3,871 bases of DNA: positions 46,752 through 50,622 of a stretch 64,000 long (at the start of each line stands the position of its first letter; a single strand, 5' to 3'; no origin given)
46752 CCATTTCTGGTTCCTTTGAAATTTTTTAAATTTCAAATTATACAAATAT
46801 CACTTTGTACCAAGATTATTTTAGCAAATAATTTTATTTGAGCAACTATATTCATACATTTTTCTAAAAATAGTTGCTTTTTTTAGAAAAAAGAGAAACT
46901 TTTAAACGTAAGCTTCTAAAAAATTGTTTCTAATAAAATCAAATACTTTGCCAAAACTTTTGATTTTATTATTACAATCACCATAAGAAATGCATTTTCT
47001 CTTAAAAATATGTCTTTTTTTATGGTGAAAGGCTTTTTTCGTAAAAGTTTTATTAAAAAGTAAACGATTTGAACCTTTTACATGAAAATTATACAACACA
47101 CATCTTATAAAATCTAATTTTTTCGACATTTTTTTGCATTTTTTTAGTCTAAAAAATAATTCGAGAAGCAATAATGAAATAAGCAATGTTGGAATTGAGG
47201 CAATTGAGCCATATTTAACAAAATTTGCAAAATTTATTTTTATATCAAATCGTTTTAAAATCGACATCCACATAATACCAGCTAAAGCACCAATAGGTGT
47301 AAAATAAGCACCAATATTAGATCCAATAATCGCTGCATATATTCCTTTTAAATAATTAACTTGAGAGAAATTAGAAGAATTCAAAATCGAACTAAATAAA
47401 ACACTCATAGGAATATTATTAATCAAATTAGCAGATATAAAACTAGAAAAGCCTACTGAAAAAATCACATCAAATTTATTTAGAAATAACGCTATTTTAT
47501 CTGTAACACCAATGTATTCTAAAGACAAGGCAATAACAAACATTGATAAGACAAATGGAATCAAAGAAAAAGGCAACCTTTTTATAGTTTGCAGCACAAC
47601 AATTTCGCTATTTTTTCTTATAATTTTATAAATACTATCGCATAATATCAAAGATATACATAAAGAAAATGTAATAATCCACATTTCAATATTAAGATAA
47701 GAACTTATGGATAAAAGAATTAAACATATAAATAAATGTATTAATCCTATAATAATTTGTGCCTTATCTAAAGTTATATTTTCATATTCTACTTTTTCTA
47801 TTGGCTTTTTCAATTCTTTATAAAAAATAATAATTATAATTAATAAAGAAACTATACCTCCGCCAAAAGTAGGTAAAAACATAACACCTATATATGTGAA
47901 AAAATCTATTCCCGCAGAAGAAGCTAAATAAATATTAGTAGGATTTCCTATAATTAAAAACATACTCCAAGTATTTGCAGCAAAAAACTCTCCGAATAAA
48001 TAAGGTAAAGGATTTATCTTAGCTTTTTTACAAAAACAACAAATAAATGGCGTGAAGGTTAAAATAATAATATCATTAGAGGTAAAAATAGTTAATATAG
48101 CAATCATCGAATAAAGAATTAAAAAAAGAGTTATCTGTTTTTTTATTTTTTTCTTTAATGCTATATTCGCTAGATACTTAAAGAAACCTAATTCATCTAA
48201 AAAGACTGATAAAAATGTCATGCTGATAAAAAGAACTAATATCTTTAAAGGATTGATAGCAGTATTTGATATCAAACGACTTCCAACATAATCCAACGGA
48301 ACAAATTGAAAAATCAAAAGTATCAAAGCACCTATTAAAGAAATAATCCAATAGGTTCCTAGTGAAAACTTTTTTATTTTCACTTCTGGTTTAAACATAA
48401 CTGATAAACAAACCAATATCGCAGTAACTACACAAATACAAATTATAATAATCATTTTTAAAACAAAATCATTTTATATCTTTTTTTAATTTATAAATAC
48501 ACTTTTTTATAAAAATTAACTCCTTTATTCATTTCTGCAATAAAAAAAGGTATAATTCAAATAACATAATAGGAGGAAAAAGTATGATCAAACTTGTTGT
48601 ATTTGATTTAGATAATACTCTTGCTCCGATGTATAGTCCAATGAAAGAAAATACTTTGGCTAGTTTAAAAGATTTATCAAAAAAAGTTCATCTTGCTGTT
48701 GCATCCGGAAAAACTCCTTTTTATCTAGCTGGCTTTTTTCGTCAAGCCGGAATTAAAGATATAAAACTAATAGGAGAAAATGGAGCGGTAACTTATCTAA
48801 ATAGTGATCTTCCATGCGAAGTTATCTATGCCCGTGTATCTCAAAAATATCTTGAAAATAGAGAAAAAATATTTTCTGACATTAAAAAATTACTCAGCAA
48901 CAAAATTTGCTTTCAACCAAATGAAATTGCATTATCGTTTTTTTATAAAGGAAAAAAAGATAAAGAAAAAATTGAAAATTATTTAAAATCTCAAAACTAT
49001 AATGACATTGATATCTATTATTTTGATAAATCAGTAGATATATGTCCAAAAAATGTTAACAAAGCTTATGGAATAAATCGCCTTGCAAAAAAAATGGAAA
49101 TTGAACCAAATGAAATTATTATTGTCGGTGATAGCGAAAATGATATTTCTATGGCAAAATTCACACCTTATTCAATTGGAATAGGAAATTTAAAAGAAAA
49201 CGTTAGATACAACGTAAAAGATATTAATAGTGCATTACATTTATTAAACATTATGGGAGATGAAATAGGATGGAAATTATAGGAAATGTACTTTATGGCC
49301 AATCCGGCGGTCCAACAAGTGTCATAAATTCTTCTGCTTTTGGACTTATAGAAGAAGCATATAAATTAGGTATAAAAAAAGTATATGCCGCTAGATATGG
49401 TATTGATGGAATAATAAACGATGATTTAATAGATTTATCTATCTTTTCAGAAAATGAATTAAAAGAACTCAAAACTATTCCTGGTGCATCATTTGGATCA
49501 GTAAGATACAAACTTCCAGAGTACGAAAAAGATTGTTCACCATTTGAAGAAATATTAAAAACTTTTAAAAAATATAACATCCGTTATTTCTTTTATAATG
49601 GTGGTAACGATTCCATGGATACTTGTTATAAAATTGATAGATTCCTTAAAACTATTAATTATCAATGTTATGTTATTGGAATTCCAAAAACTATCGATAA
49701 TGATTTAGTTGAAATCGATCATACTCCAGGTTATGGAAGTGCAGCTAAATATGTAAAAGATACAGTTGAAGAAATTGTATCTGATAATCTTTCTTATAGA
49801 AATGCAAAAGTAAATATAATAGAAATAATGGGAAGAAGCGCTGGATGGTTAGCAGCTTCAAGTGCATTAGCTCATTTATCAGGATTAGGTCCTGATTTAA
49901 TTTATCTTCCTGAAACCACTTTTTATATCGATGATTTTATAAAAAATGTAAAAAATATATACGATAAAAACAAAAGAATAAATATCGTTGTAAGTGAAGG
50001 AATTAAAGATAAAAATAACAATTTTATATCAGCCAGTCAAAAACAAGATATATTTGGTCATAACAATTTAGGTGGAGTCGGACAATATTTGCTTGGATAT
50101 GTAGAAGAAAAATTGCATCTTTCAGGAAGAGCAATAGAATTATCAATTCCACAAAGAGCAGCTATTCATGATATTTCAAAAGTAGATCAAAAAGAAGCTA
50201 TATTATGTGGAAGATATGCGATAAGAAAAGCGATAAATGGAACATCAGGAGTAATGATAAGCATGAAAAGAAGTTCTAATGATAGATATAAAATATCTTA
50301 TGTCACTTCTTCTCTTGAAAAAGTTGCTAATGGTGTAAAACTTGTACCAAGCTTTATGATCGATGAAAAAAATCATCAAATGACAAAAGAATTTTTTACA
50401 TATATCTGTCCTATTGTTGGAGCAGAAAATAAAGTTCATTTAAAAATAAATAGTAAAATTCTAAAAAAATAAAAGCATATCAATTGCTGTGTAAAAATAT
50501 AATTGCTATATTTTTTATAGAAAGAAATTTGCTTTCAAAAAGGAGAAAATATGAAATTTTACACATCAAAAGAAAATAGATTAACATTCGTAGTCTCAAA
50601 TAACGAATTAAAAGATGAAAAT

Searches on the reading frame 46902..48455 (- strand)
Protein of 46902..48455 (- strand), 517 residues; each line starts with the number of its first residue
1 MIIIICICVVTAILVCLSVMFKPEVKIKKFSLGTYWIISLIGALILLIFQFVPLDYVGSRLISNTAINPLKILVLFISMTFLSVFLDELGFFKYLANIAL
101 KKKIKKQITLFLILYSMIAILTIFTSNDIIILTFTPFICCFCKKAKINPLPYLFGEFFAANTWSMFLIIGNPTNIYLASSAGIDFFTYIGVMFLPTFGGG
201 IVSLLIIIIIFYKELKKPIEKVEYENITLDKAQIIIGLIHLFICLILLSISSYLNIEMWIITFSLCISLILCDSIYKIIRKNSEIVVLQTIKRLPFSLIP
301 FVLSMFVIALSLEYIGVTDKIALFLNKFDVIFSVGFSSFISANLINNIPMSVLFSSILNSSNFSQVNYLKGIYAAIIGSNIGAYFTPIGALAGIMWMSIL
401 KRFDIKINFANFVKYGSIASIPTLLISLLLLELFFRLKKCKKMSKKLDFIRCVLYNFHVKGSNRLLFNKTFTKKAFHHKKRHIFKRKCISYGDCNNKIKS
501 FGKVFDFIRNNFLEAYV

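Call 55: search_protein_families(library=pfam, proteins=[window:46902-48455:-], max_evalue=0.00001)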
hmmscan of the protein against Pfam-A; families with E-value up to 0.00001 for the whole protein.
window:46902-48455:- (517 aa): 2 families
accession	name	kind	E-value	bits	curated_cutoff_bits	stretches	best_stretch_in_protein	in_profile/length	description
PF03600.22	CitMHS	-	2.9e-33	115.8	31.9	1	36-360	12-316/336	Citrate transporter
PF02040.21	ArsB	-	8.5e-24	85.1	22.2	1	64-432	47-420/423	Arsenical pump membrane protein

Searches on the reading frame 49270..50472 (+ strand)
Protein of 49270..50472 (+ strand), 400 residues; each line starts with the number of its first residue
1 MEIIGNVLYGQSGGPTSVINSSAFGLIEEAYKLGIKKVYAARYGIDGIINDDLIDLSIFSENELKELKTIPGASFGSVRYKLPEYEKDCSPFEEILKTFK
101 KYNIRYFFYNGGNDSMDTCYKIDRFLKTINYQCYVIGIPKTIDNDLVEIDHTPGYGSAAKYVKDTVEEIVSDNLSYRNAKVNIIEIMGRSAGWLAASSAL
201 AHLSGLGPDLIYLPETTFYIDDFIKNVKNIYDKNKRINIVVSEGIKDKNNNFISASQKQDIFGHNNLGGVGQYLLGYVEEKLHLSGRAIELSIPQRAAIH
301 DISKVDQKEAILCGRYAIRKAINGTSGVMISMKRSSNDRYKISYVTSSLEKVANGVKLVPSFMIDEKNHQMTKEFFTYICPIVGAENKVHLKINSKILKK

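Call 55: search_protein_families(library=pfam, proteins=[window:49270-50472:+], max_evalue=0.00001)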
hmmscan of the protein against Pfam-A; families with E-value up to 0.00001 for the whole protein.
window:49270-50472:+ (400 aa): 1 family
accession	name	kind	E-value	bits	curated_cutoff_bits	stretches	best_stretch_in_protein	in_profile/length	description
PF00365.25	PFK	-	1.6e-51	175.7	30.9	1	7-297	2-255/277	Phosphofructokinase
